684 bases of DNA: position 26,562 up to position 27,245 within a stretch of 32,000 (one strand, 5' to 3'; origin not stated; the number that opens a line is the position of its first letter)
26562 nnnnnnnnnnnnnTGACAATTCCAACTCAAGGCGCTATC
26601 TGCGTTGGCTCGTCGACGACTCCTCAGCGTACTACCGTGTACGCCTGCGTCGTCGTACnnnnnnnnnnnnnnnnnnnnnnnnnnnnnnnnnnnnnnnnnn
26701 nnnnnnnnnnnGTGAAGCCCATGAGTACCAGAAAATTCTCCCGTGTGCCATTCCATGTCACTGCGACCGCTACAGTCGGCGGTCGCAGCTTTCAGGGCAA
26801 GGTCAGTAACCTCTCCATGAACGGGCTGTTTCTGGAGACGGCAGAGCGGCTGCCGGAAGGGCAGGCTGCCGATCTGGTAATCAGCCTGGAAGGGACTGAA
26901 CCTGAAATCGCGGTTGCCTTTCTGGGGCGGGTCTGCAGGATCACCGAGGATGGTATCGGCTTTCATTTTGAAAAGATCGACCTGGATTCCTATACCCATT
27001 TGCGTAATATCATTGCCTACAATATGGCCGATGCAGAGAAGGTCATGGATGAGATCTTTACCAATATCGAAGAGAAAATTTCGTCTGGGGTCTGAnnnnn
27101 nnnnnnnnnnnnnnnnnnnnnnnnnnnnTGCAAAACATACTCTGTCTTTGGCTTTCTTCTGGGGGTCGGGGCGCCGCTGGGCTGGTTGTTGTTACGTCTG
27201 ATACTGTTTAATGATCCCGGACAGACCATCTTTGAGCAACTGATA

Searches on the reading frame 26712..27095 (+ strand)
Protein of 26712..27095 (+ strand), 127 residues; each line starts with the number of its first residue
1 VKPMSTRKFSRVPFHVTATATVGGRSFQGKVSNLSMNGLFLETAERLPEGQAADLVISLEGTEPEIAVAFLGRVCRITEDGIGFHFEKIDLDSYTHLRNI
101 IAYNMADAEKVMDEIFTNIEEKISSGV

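Call 84: search_protein_families(library=pfam, proteins=[window:26712-27095:+], max_evalue=0.01)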
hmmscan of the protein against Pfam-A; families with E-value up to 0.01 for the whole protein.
window:26712-27095:+ (127 aa): 1 family
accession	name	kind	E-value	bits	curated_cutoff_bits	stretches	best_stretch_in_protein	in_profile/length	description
PF07238.19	PilZ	-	1.3e-17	64.4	22.5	1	6-102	2-101/102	PilZ domain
